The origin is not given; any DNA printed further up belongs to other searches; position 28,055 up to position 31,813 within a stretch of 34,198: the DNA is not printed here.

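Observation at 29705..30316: Intact-looking histidine-phosphatase (PGAM-superfamily) domain nested inside isoleucyl-tRNA synthetase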

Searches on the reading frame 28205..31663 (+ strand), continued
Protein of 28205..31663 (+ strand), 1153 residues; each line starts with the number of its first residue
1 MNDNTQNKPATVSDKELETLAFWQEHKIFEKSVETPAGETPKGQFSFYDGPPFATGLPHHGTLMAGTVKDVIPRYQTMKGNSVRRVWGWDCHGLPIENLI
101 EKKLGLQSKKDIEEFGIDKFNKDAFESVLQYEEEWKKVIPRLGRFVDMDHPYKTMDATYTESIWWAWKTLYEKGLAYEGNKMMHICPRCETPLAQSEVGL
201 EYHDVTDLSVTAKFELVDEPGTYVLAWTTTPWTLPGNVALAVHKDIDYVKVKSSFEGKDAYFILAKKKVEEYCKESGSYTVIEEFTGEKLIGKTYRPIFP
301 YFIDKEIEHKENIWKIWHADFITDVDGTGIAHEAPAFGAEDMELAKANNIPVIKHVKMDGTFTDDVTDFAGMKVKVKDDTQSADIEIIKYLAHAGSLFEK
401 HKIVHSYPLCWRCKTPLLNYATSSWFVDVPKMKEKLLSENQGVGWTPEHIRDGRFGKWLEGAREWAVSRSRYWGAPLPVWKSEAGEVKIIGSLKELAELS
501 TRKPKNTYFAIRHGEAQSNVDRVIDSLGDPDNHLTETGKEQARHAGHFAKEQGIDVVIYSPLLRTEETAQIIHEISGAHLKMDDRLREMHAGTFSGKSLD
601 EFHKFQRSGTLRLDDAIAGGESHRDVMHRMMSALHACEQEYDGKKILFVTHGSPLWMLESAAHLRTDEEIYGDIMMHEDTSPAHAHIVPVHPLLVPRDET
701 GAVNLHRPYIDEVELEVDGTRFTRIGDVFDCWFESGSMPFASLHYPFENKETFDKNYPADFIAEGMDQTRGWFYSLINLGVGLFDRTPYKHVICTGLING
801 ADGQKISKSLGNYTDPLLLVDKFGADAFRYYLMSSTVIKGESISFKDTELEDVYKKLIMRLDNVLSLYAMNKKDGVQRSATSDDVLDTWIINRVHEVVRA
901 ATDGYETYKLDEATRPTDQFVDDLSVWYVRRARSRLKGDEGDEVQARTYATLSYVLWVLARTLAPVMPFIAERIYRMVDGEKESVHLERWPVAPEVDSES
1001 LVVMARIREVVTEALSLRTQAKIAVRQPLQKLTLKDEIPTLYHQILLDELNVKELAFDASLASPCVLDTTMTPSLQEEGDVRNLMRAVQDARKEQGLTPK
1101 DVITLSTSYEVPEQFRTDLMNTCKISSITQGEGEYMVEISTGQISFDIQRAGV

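Call 10: search_solved_structures(query=window:28205-31663:+, max_evalue=1e-20, show_alignments=2)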
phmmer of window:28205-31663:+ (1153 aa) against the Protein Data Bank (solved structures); distinct sequences matched with E-value up to 1e-20: 24.
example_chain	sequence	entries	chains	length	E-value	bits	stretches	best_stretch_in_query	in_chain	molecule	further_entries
8c8v_A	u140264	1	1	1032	2.8e-204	684.4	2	14-497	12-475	Isoleucine--tRNA ligase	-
8c8u_A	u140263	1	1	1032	2.8e-204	684.4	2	14-497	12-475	Isoleucine--tRNA ligase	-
8c9d_A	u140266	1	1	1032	8.4e-203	679.5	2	14-497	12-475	Isoleucine--tRNA ligase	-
8c8w_A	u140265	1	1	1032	1e-201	675.9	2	14-497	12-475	Isoleucine--tRNA ligase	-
8wnd_A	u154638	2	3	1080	2.4e-201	674.7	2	15-500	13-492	isoleucine--tRNA ligase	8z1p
9wqs_A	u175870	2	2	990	5e-201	673.6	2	15-500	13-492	Isoleucine--tRNA ligase, cytoplasmic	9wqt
7d5c_A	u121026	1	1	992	5e-201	673.6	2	15-500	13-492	Isoleucine--tRNA ligase, cytoplasmic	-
9w01_B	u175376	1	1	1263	1.2e-196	659.1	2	15-504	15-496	Isoleucine--tRNA ligase, cytoplasmic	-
6ldk_A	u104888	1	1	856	1.4e-190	639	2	15-502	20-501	Isoleucine--tRNA ligase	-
1ile_A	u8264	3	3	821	1.5e-190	639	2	16-502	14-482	ISOLEUCYL-TRNA SYNTHETASE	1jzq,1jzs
1ffy_A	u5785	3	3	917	1.7e-88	301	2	15-509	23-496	ISOLEUCYL-TRNA SYNTHETASE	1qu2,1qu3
8c9e_A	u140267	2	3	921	1.5e-77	264.7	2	16-506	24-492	Isoleucine--tRNA ligase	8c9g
8c9f_A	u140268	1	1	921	1.1e-75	258.5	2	16-506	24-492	Isoleucine--tRNA ligase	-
8wnf_A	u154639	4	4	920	6.2e-64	219.6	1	3-479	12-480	Isoleucine--tRNA ligase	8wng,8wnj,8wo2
8wni_A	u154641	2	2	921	6.3e-64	219.6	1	3-479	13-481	Isoleucine--tRNA ligase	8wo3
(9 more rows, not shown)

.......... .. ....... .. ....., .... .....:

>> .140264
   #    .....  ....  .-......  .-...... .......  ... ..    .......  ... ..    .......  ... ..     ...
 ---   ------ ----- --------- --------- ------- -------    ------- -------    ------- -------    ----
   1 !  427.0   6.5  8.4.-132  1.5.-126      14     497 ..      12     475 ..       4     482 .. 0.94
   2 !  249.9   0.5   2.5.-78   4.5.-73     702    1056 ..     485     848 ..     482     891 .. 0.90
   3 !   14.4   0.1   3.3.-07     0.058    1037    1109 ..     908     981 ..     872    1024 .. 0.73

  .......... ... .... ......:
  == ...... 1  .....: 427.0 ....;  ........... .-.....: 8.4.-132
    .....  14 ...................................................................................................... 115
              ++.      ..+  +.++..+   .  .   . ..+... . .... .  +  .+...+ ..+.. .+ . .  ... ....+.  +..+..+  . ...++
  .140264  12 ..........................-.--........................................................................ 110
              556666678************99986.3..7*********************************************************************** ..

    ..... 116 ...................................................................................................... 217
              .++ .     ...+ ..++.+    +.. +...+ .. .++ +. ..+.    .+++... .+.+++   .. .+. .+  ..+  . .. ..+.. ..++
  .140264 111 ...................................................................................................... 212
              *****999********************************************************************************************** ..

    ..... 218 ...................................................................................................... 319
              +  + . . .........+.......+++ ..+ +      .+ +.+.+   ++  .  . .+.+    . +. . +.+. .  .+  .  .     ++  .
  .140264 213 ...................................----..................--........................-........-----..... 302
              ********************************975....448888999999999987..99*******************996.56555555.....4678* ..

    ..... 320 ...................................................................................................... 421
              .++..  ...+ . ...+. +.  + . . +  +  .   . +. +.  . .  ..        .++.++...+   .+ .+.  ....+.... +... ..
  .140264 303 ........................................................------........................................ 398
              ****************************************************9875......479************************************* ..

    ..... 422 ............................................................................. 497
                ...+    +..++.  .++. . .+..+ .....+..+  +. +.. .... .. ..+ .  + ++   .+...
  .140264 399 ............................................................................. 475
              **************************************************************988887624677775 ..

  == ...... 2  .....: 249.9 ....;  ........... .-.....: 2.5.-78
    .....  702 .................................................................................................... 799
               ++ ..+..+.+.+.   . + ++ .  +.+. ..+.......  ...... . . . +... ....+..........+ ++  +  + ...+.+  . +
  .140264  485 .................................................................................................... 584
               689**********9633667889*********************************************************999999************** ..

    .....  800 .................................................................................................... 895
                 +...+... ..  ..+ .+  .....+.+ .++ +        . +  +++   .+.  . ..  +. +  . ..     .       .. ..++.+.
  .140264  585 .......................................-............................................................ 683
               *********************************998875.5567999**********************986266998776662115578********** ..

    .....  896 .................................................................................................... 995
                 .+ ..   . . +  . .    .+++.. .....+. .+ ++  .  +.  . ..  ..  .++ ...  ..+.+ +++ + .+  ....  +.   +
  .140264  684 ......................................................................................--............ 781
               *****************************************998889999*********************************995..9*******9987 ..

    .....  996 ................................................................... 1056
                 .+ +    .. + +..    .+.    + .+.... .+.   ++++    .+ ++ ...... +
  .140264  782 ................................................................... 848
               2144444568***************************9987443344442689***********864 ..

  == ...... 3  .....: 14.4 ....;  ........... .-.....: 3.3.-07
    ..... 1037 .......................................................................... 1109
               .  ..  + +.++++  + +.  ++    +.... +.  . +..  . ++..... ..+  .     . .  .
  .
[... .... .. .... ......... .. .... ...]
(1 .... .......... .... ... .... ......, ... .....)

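Call 35: predict_structure(alignment_id=A1)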
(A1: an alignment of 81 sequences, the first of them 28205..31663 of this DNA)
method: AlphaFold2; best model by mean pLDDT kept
length: 1153 residues; sequences in the alignment: 81
mean_pLDDT: 77.0   pTM: 0.63
mean pLDDT of the five models: 77.0, 76.4, 75.0, 75.0, 74.6
residues with pLDDT >= 90: 335; 70-90: 488; 50-70: 182; < 50: 148
segments of 3 or more residues with pLDDT < 50: 1-6, 51-58, 91-93, 154-206, 335-338, 377-381, 400-430, 462-477, 728-744
pLDDT, mean of each block of 10 residues (from residue 1): 51 93 93 92 80 49 72 93 75 53 60 63 69 78 82 51 43 40 37 33 48 86 81 71 86 70 84 68 88 85 76 76 67 51 62 70 82 58 64 66 35 30 31 64 83 63 46 47 71 80 93 94 89 94 93 95 95 94 94 88 81 81 91 93 96 93 85 82 89 86 70 85 63 40 49 73 67 58 70 81 68 79 92 87 86 94 89 84 91 94 92 91 90 86 90 96 96 94 94 84 90 90 88 91 89 91 89 88 89 82 89 87 87 87 89 57
secondary structure, 60 per line:
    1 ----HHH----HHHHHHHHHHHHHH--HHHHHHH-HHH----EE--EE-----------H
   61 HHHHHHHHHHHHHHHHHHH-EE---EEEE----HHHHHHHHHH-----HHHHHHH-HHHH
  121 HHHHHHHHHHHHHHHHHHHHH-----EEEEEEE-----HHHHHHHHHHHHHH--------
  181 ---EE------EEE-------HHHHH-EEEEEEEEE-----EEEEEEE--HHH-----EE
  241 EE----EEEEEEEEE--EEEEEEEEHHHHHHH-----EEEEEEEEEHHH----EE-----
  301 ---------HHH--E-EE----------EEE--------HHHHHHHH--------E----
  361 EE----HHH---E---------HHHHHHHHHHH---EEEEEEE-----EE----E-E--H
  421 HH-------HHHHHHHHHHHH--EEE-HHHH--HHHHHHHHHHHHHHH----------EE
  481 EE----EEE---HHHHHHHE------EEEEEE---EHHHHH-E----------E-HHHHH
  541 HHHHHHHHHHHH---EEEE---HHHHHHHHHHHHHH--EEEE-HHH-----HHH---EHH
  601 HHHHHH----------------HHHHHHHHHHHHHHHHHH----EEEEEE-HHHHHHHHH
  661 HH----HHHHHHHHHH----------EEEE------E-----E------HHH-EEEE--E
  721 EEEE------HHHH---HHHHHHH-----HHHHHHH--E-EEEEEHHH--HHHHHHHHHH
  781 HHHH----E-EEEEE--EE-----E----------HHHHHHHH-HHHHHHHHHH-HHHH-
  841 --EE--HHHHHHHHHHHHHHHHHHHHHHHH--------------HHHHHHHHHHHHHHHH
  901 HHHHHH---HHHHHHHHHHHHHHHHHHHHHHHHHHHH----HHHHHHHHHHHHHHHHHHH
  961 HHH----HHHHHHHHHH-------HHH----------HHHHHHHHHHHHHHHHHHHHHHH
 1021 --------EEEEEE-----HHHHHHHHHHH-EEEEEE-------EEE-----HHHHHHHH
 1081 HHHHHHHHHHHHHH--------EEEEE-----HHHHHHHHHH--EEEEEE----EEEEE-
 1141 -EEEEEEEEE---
elements in order (helices of 4 or more, strands of 3 or more residues): H12-25 H28-34 H60-79 E86-89 H94-103 H109-115 H117-141 E147-153 H159-172 E192-194 H202-206 E208-216 E222-228 E239-242 E247-255 E258-265 H266-272 E278-286 E329-331 H340-347 H383-393 E397-403 H430-441 E444-446 H448-451 H454-468 E479-482 E487-489 H493-499 E507-512 H517-521 H536-552 E556-559 H563-576 E579-582 H599-606 H623-640 E645-650 H652-662 H667-676 E687-690 E714-717 E720-724 H731-734 H738-744 H750-756 E761-765 H771-784 E791-795 H816-823 H825-834 H836-839 H847-870 H885-906 H910-937 H942-963 H968-977 H998-1020 E1029-1034 H1040-1050 E1052-1057 E1065-1067 H1073-1094 E1103-1107 H1113-1122 E1125-1130 E1135-1139 E1142-1150

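Call 39: fold_search(model_id=the predicted structure, library=pdb)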
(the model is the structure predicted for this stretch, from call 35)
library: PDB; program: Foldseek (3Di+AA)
matches with E <= 10: 936; with E <= 0.001: 472
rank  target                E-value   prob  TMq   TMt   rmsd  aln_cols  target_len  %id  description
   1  8c8v                  6.4e-62  1.00  0.53  0.59  13.8      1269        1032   29  Priestia megaterium mupirocin-resistant isoleucyl-tRNA synthetase 2 with a fully-resolved C-terminal tRNA-binding domain (released 2023-08-16)
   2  8c8w                  3.0e-61  1.00  0.53  0.58  13.9      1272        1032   29  Priestia megaterium mupirocin hyper-resistant HIGH motif mutant of type 2 isoleucyl-tRNA synthetase complexed with an is (released 2023-08-16)
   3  8c9d                  6.1e-61  1.00  0.53  0.58  13.9      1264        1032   29  Priestia megaterium W130Q mutant of type 2 isoleucyl-tRNA synthetase complexed with an isoleucyl-adenylate analogue (released 2023-08-16)
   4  8wnd_A                4.1e-60  1.00  0.51  0.55  14.1      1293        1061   27  Crystal structure of Saccharomyces cerevisiae isoleucyl-tRNA synthetase in complex with tRNA(Ile) and isoleucine (released 2024-10-09)
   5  8c8u                  6.1e-59  1.00  0.50  0.56  14.4      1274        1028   28  Priestia megaterium mupirocin-resistant isoleucyl-tRNA synthetase 2 complexed with mupirocin (released 2023-08-23)
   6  8z1p_A                6.7e-59  1.00  0.48  0.52  15.1      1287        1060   28  Crystal structure of Saccharomyces cerevisiae isoleucyl-tRNA synthetase in complex with a mimic tRNA(Met) and isoleuci (released 2024-12-18)
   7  7d5c                  2.9e-58  1.00  0.45  0.56  15.3      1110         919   31  IleRS in complex with a tRNA site inhibitor (released 2021-02-24)
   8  9wqt                  4.5e-58  1.00  0.47  0.58  15.2      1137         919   31  Crystal structure of Saccharomyces cerevisiae isoleucyl-tRNA synthetase in complex with reveromycin A and isoleucine (released 2026-04-08)
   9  9wqs                  2.2e-57  1.00  0.46  0.57  14.7      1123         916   31  Crystal structure of Saccharomyces cerevisiae isoleucyl-tRNA synthetase in complex with reveromycin A and isoleucine (released 2026-04-08)
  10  8wnd_B                6.7e-55  1.00  0.50  0.60  14.0      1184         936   30  Crystal structure of Saccharomyces cerevisiae isoleucyl-tRNA synthetase in complex with tRNA(Ile) and isoleucine (released 2024-10-09)
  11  6ldk                  5.8e-50  1.00  0.40  0.56  16.0      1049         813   29  Isoleucyl-tRNA synthetase from Candida albicans complexed with a isoleucyl-adenylate (released 2020-11-04)
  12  1ile                  3.5e-44  1.00  0.42  0.57  14.5      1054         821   32  ISOLEUCYL-TRNA SYNTHETASE (released 1999-04-13)
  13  8c9f                  4.1e-37  1.00  0.44  0.53  15.1      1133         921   20  Priestia megaterium inactive HIGH motif mutant of type1 isoleucyl-tRNA synthetase complexed with an isoleucyl-adenylate  (released 2023-08-16)
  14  8c9e                  9.9e-37  1.00  0.44  0.53  15.6      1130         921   20  Priestia megaterium mupirocin-sensitive isoleucyl-tRNA synthetase 1 complexed with an isoleucyl-adenylate analogue (released 2023-08-16)
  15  1qu2_A                3.0e-33  1.00  0.42  0.51  16.5      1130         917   20  INSIGHTS INTO EDITING FROM AN ILE-TRNA SYNTHETASE STRUCTURE WITH TRNA(ILE) AND MUPIROCIN (released 1999-08-31)
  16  1qu3_A                6.7e-32  1.00  0.42  0.54  16.2      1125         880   21  INSIGHTS INTO EDITING FROM AN ILE-TRNA SYNTHETASE STRUCTURE WITH TRNA(ILE) AND MUPIROCIN (released 1999-08-31)
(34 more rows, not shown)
